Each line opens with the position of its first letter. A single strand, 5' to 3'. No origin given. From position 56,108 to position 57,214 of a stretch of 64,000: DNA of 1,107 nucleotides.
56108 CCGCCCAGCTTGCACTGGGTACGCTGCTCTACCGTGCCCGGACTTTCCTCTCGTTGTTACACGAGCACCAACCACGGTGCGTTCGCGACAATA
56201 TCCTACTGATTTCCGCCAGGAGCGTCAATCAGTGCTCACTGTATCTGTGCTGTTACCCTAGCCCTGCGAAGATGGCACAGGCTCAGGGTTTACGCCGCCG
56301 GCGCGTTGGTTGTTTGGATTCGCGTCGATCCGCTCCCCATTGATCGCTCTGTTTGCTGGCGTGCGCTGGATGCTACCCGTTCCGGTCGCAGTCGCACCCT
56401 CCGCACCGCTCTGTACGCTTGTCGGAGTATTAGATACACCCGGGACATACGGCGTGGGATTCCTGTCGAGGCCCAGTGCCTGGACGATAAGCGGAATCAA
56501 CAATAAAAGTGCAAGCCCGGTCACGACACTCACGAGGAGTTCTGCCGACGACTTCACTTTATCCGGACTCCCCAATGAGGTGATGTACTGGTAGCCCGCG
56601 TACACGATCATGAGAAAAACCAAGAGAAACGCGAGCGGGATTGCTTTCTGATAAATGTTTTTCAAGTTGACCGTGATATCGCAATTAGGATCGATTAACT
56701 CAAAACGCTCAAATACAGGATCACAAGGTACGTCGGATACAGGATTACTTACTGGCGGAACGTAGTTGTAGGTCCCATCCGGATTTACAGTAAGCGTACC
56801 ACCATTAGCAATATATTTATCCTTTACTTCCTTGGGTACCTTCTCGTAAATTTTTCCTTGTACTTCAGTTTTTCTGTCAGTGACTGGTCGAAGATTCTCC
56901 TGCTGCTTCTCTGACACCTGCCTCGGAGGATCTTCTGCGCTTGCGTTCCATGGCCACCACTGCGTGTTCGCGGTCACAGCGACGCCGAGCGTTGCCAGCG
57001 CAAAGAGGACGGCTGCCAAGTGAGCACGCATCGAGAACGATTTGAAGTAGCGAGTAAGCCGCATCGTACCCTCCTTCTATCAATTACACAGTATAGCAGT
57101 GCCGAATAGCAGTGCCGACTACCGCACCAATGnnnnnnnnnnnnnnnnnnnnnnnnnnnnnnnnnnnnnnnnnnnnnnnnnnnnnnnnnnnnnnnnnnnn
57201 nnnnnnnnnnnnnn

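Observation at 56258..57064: AT-rich (~42% GC) core inside a gene next to rnpB/tRNA-Gln suggests horizontally acquired surface protein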

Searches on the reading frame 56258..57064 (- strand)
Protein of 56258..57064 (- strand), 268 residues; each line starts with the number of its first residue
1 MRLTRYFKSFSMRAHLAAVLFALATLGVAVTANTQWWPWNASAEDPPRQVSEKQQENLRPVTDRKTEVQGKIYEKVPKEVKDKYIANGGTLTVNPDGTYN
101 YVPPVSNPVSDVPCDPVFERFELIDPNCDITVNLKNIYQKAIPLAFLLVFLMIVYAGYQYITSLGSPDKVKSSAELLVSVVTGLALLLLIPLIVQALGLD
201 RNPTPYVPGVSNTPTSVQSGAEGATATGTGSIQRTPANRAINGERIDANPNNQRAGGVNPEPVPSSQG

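Call 6: search_protein_families(library=pfam, proteins=[window:56258-57064:-], max_evalue=10)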
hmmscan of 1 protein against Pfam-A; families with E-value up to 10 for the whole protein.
window:56258-57064:- (268 aa): 3 families
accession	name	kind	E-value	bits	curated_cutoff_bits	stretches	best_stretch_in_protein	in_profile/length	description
PF18895.5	T4SS_pilin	-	1.3e-06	28.8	26.6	1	134-197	9-71/71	Type IV secretion system pilin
PF13567.11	DUF4131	-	0.31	11.2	31.6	1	17-75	29-76/165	Domain of unknown function (DUF4131)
PF20520.3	Ac45-VOA1_TM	-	1.5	9.1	25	1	147-169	14-36/39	V0 complex accessory subunit Ac45/VOA1 transmembrane domain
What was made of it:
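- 56258..57064 (-): CDS, 268 aa: orphan VirB2-like pilin (Pfam T4SS_pilin). Its parts are a long leader, a variable ectodomain, a Cys pair, a two-helix membrane hairpin and a variable tail. PF18895 scores 28.8 bits against GA 26.6 over aa 134-197 (call 6).
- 56474..56665 (-): T4SS_pilin hairpin, aa 134-197: two transmembrane helices joined by the short basic loop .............. Pfam match (call 6).
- On Pfam PF18895 T4SS_pilin (VirB2-like pilins of Patescibacteria and monoderms): 28.8 bits against 26.6 over aa 134-197 (call 6).
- On Pfam PF04956 TrbC/VirB2 (classical conjugative pilins): No hit at E<=10 for the window protein (call 6).
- Closest known: Classical conjugative pilins: VirB2 and TrbC. 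Different: No significant Pfam TrbC hit (call 6).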

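Call 7: search_protein_families(library=ncbifam, proteins=[window:56258-57064:-], max_evalue=10)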
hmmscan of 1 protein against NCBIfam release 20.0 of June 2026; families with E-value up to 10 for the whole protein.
window:56258-57064:- (268 aa): 3 families
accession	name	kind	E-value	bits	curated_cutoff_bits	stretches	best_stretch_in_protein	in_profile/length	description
NF045890.1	conj_pls20_p028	equivalog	0.00036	19.5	150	1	134-196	58-115/377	pLS20_p028 family conjugation system transmembrane protein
NF045619.1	adhes_GNV_Cterm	subfamily_domain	0.0099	15.1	180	1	89-104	154-169/458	BapA/Bap/LapF family large adhesin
NF045729.1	VlpA_Nterm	exception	0.024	14.7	175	1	173-260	7-95/122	variable lipoprotein VlpA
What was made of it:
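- Tried and rejected: It is far below cutoff (15 bits against 180, call 7) and is treated only as a motif resemblance.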

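Call 10: find_encoding_contigs(protein=window:56258-57064:-, flank=10000, max_places=10)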
Protein window:56258-57064:- (268 aa): 1 contig read that carries it; 1 place shown.
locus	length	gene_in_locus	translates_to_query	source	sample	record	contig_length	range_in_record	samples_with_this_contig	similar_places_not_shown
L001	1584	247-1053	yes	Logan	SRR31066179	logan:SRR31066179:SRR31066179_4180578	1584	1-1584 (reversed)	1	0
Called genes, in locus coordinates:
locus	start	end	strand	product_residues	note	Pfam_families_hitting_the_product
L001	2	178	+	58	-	?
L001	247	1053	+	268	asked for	PF18895:T4SS_pilin (weak)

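Call 11: find_homologous_proteins(query=window:56258-57064:-, max_evalue=0.001)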
Query window:56258-57064:- (268 aa): 5 proteins with E <= 0.001 among 5666 candidates.
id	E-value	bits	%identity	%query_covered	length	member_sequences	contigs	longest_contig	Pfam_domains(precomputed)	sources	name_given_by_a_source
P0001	4.9e-175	598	100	100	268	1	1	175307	PF18895.6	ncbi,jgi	ncbi:MAG: hypothetical protein ACOYBJ_00840 [Patescibacteria group bacterium]|jgi:hypothetical prote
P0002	2.5e-74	268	52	100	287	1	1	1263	PF18895.6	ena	-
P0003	2.1e-62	229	53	79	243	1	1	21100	PF18895.6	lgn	-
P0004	2.2e-42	163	43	76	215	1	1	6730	-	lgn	-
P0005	7.5e-32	129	38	56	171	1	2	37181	-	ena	-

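Call 13: find_encoding_contigs(protein=P0003, flank=10000, max_places=4)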
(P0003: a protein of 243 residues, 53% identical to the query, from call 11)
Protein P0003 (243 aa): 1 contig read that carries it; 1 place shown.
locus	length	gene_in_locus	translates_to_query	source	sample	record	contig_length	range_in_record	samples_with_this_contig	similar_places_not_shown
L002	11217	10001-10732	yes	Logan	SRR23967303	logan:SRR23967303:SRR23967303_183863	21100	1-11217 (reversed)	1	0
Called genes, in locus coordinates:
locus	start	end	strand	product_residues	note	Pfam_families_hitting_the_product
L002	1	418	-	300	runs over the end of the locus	PF00551:Formyl_trans_N, PF02911:Formyl_trans_C (faint)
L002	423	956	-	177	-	PF01327:Pep_deformylase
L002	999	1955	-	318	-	-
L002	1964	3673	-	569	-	PF17764:PriA_3primeBD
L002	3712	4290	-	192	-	PF10502:Peptidase_S26, PF00717:Peptidase_S24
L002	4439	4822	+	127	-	PF01252:Peptidase_A8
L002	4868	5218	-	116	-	PF00453:Ribosomal_L20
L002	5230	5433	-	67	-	PF01632:Ribosomal_L35p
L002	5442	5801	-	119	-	PF05198:IF3_N (weak), PF00707:IF3_C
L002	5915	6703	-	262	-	-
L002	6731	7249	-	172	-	PF04519:Bactofilin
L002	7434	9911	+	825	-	PF00005:ABC_tran (faint), PF02463:SMC_N (faint), PF13175:AAA_15 (faint), PF13191:AAA_16 (faint), PF13304:AAA_21 (faint), PF13555:AAA_29 (faint), PF20703:nSTAND1 (faint), PF17755:UvrA_DNA-bind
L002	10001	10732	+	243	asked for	PF18895:T4SS_pilin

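Call 14: find_encoding_contigs(protein=P0005, flank=10000, max_places=4)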
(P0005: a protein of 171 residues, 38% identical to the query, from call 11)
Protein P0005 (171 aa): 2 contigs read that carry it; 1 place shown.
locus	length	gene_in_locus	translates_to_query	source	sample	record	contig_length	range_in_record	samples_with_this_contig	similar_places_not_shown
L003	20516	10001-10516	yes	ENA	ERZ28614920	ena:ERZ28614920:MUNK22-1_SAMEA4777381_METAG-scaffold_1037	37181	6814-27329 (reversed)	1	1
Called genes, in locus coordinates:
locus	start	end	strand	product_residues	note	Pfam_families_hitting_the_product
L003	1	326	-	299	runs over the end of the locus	PF00551:Formyl_trans_N, PF02911:Formyl_trans_C (faint)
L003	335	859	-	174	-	PF01327:Pep_deformylase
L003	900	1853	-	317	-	-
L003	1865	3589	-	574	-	PF17764:PriA_3primeBD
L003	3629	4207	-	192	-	PF10502:Peptidase_S26, PF00717:Peptidase_S24 (weak)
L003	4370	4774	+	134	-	PF01252:Peptidase_A8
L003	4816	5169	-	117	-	PF00453:Ribosomal_L20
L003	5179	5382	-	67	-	PF01632:Ribosomal_L35p (weak)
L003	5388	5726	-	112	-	PF05198:IF3_N (faint), PF00707:IF3_C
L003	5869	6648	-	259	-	-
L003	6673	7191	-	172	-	PF04519:Bactofilin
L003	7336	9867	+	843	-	PF00005:ABC_tran (faint), PF02463:SMC_N (faint), PF13175:AAA_15 (faint), PF13191:AAA_16 (faint), PF13401:AAA_22 (faint), PF13555:AAA_29 (faint), PF20703:nSTAND1 (faint), PF17755:UvrA_DNA-bind, +1 more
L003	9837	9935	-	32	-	-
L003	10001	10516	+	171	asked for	-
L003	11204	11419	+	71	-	-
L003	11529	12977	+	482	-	PF13727:CoA_binding_3, PF02397:Bac_transf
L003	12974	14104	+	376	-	PF13439:Glyco_transf_4, PF00534:Glycos_transf_1, PF13692:Glyco_trans_1_4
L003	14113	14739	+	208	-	-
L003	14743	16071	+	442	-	PF13196:DUF4012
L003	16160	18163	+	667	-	PF02518:HATPase_c, PF00204:DNA_gyraseB, PF01751:Toprim, PF00986:DNA_gyraseB_C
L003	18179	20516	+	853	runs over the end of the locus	PF00521:DNA_topoisoIV, PF03989:DNA_gyraseA_C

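Call 15: find_encoding_contigs(protein=P0004, flank=10000, max_places=4)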
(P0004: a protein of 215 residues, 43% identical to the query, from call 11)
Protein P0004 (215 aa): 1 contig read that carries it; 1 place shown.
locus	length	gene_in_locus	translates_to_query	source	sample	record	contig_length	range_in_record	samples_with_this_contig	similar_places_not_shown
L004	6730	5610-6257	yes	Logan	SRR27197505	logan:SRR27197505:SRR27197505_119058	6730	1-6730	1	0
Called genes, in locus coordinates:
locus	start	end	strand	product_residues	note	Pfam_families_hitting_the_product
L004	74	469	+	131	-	PF01252:Peptidase_A8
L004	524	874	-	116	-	PF00453:Ribosomal_L20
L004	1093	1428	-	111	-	PF00707:IF3_C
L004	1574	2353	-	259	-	-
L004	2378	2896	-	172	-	PF04519:Bactofilin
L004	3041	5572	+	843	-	PF00005:ABC_tran (faint), PF02463:SMC_N (faint), PF13175:AAA_15 (faint), PF13191:AAA_16 (faint), PF13401:AAA_22 (faint), PF13555:AAA_29 (faint), PF20703:nSTAND1 (faint), PF17755:UvrA_DNA-bind, +1 more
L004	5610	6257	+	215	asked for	-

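Call 16: find_encoding_contigs(protein=P0002, flank=10000, max_places=4)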
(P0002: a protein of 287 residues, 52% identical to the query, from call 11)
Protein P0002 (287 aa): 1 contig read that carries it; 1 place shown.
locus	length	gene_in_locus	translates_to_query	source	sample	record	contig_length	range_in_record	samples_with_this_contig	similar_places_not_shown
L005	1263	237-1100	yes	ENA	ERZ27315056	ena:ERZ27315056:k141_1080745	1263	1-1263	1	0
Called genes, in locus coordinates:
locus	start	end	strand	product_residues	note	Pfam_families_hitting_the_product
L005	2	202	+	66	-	?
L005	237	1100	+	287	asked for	PF18895:T4SS_pilin (weak)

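Call 21: find_related_loci(query=A1, collection=genome_contigs, flank=6000)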
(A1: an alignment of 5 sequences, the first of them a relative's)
Query A1 (268 aa) in genome_contigs; peptide patterns used: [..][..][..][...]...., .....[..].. (x = any residue, [..] = any of these).
148 stretches matched a pattern; 1 encode a relative of the query (tblastn E <= 1e-3); 1 distinct loci.
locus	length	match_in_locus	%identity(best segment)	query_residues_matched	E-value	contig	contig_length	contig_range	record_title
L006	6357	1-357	30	152-261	6e-6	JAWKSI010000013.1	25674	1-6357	MAG: Candidatus Doudnabacteria bacterium isolate ABC2.18 ABC2.18.fa-13, whole genome shotgun sequence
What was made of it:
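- Tried and rejected: The scan returned only one distant Doudnabacteria hit, so the lineage is not represented there by these patterns (call 21).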

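Call 22: find_related_loci(query=A1, collection=metagenome_contigs, flank=4000)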
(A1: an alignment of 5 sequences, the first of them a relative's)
Query A1 (268 aa) in metagenome_contigs; peptide patterns used: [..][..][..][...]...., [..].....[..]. (x = any residue, [..] = any of these).
219 stretches matched a pattern; 13 encode a relative of the query (tblastn E <= 1e-3); 13 distinct loci.
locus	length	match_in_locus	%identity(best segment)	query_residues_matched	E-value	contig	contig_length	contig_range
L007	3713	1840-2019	42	143-198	9e-8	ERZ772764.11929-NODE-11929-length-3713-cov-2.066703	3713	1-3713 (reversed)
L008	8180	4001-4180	42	143-198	9e-8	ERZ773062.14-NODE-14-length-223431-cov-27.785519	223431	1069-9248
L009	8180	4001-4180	42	143-198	9e-8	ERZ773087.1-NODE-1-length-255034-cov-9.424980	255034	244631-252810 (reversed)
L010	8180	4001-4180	42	143-198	8e-8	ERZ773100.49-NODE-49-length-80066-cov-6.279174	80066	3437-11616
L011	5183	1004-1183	42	143-198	9e-8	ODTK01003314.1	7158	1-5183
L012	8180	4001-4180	42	143-198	9e-8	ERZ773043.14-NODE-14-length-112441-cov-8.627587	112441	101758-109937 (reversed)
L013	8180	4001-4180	42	143-198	8e-8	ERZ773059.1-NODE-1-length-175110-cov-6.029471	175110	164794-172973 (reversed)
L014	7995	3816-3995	42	143-198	8e-8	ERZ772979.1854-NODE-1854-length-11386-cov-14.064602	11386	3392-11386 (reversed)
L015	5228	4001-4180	42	143-198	8e-8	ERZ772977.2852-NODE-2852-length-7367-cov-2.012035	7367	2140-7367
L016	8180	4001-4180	42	143-198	8e-8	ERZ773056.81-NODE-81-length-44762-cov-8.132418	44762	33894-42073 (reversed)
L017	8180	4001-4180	42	143-198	8e-8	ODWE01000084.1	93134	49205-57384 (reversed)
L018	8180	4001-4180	42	143-198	1e-7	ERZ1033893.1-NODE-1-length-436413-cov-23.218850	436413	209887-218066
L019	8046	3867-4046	42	143-198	1e-7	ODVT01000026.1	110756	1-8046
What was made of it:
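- Tried and rejected: It returned only distant hairpin hits in T4SS clusters (call 22).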

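Call 27: find_homologous_proteins(query=A1, max_evalue=0.001)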
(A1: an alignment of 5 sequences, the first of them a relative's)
Query A1 (5 sequences) (268 aa, profile of the alignment): 9 proteins with E <= 0.001 among 8000 candidates.
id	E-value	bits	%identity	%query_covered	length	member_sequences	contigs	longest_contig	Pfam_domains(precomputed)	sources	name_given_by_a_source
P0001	1.1e-124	433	100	100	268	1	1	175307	PF18895.6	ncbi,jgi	ncbi:MAG: hypothetical protein ACOYBJ_00840 [Patescibacteria group bacterium]|jgi:hypothetical prote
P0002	8.5e-122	424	52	100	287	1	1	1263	PF18895.6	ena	-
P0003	1.5e-109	384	53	79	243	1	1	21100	PF18895.6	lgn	-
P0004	1.0e-95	338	43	76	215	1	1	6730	-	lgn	-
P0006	2.1e-70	255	39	68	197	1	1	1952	-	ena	-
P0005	1.4e-59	220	38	56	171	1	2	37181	-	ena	-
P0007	4.7e-43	166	33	97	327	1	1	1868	PF18895.6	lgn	-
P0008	9.7e-41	158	37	74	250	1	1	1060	PF18895.6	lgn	-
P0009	4.8e-36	143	39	65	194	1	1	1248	PF18895.6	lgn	-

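Call 29: find_encoding_contigs(protein=P0007, flank=3000, max_places=3)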
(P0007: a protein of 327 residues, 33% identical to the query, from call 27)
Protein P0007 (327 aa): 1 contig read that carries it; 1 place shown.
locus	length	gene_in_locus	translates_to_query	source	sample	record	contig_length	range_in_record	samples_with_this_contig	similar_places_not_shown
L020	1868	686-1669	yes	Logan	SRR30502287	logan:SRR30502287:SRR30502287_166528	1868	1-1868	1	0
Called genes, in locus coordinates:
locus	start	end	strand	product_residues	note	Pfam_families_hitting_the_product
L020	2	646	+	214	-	?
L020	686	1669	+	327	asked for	PF18895:T4SS_pilin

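Call 30: find_encoding_contigs(protein=P0006, flank=3000, max_places=3)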
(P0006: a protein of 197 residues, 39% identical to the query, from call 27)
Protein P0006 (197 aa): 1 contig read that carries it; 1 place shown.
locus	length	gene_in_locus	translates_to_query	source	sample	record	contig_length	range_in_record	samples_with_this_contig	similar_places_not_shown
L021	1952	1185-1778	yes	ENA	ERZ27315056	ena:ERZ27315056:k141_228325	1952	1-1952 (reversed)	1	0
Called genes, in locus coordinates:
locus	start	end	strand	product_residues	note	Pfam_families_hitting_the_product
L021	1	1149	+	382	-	?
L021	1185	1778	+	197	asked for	-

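Call 31: find_encoding_contigs(protein=P0008, flank=3000, max_places=3)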
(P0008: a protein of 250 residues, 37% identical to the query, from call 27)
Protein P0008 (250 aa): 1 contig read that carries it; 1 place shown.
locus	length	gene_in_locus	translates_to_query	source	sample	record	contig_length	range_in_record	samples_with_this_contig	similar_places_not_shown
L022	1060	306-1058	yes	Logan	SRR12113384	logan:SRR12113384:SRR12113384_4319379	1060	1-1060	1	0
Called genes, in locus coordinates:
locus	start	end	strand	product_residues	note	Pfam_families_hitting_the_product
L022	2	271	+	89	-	?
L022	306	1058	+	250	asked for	PF18895:T4SS_pilin (weak)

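Call 32: find_encoding_contigs(protein=P0009, flank=3000, max_places=3)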
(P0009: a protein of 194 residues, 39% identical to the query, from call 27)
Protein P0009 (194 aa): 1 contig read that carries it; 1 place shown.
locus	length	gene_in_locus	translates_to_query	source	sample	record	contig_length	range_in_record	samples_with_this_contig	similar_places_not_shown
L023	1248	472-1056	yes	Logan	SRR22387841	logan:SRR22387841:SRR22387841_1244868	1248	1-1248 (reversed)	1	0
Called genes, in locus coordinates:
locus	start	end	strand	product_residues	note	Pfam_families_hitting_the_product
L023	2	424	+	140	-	?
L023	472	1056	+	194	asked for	PF18895:T4SS_pilin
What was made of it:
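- Many are 1-2 kb long and end in uvrA or tRNA-Gln (calls 10, 16, 29-32).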

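Call 48: predict_structure(alignment_id=A3)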
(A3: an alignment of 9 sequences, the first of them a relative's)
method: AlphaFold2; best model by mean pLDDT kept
length: 268 residues; sequences in the alignment: 9
mean_pLDDT: 57.2   pTM: 0.29
mean pLDDT of the five models: 57.2, 57.0, 56.8, 55.4, 52.3
residues with pLDDT >= 90: 0; 70-90: 75; 50-70: 84; < 50: 109
segments of 3 or more residues with pLDDT < 50: 1-4, 34-38, 40-70, 107-111, 200-234, 237-245, 247-259
pLDDT, mean of each block of 10 residues (from residue 1): 48 69 67 48 38 38 40 66 75 82 61 58 70 70 71 74 69 69 70 58 43 37 38 46 44 44 53
secondary structure, 60 per line:
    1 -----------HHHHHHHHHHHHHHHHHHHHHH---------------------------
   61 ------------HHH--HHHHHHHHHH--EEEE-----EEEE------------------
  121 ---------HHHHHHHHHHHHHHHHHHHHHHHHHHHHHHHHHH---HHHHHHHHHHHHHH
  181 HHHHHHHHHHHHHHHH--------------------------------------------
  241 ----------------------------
elements in order: H12-33 H78-87 E90-93 E99-102 H130-163 H167-196

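Call 49: search_protein_representatives(alignment_id=A3)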
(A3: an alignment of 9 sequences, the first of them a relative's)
Query: 9 sequences, 242 profile positions. Proteins with E-value up to 0.001 (for the whole library): 3567; up to 1e-10: 150; up to 1e-30: 8. The best 150 are listed.
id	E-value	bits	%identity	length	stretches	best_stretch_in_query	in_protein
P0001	1.0e-88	313.3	-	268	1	1-236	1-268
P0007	1.6e-81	289.8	-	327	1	3-241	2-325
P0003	1.5e-80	286.6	-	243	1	12-216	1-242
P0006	3.0e-75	269.2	-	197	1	1-189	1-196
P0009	5.3e-70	252.0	-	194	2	100-225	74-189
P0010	1.5e-63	230.9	-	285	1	5-236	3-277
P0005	3.9e-60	219.7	-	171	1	32-234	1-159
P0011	3.5e-34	134.8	-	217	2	73-218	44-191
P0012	3.9e-27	111.7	-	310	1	107-220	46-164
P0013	4.1e-27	111.6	-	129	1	108-191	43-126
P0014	4.8e-27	111.4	-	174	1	108-227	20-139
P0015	5.0e-26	108.1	-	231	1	64-219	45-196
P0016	5.9e-26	107.8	-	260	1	71-189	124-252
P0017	7.7e-26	107.4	-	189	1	108-232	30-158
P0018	3.5e-25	105.3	-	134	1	83-189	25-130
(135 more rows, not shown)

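Call 50: search_solved_structures(query=A3, max_evalue=10, show_alignments=2)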
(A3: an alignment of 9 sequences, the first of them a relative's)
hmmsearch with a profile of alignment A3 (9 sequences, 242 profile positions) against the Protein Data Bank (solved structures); distinct sequences matched with E-value up to 10: 3.
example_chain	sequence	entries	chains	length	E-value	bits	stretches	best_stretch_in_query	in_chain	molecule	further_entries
7y4w_W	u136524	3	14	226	2.4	10.8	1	165-188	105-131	Derlin-1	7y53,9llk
7czb_A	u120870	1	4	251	2.9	10.5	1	165-188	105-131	Derlin-1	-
7y59_W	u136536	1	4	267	3.2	10.4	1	165-188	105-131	Derlin-1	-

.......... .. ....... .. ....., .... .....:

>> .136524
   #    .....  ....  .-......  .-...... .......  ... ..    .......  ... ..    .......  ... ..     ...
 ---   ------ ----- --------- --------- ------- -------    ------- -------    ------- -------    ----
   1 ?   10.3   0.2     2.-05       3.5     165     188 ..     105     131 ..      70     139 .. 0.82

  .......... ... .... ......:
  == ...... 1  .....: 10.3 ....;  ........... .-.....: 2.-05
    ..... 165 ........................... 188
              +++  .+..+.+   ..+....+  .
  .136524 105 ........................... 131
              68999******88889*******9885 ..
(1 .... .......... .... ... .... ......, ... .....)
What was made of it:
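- On Pfam PF04956 TrbC/VirB2 (classical conjugative pilins): The PDB sequence profile finds nothing (call 50).
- Tried and rejected: The PDB sequence profile found only chance Derlin hits at E>2 (call 50).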

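Call 53: fold_search(model_id=the predicted structure, library=pdb)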
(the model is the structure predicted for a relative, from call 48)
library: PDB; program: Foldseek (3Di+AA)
matches with E <= 10: 58; with E <= 0.001: 0
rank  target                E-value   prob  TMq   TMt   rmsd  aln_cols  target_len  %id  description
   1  1p65_A                1.7e+00  0.14  0.08  0.30   6.7        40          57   18  Crystal structure of the nucleocapsid protein of porcine reproductive and respiratory syndrome virus (PRRSV) (released 2003-11-25)
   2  2w1t_A                3.7e+00  0.04  0.08  0.11   5.7        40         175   25  Crystal Structure of B. subtilis SpoVT (released 2008-11-18)
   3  9gc3_A                3.7e+00  0.01  0.07  0.04  22.1       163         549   15  yeast TFIIIC TauB subcomplex bound to a tRNA gene (released 2024-11-27)
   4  9oox_A                4.3e+00  0.16  0.21  0.50   7.1        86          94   16  Cryo-EM Structure of the Escherichia phage HK446 Rip1 in complex with the Enterobacteria phage T6 small terminase (released 2026-02-04)
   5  8t7a_a                4.3e+00  0.03  0.10  0.08  19.4        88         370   10  Cryo-EM structure of RSV preF in complex with Fab 2.4K (released 2023-09-13)
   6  9dxh_A                4.5e+00  0.06  0.15  0.08  13.5       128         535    9  attPmm and attBmm bound serine integrase complex in the pre-rotation state (released 2026-01-21)
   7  6azr_A                4.8e+00  0.33  0.22  0.25   2.5        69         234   19  Crystal structure of the T264A HK853cp-BeF3-RR468 complex (released 2017-12-27)
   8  6rh7_A                4.8e+00  0.33  0.22  0.25   3.0        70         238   18  Revisiting pH-gated conformational switch. Complex HK853 mutant H260A -RR468 mutant D53A pH 7.5 (released 2020-02-19)
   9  4jav_A                4.8e+00  0.28  0.22  0.24   3.1        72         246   18  Structural basis of a rationally rewired protein-protein interface (HK853wt and RR468mutant V13P, L14I, I17M and N21V) (released 2013-09-04)
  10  2rp4_MODEL_1_A        4.8e+00  0.08  0.12  0.34  22.6        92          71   12  Solution Structure of the oligomerization domain in Dmp53 (released 2008-05-27)
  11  2y3h_A                5.2e+00  0.28  0.20  0.45   2.8        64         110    9  E63Q mutant of Cupriavidus metallidurans CH34 CnrXs (released 2011-03-30)
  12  2y3h_D                5.5e+00  0.25  0.20  0.47   3.7        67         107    9  E63Q mutant of Cupriavidus metallidurans CH34 CnrXs (released 2011-03-30)
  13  8ulk_I                5.5e+00  0.02  0.10  0.08  24.1       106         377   10  Prefusion RSV F bound by neutralizing antibody 1G12 (released 2024-11-06)
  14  9kpp                  5.5e+00  0.02  0.07  0.06  12.3        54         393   20  Crystal structure of FrazP2 (released 2025-05-21)
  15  4wwb                  5.9e+00  0.23  0.21  0.47   5.5        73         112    8  High-resolution structure of the Ni-bound form of the Y135F mutant of C. metallidurans CnrXs (released 2015-02-11)
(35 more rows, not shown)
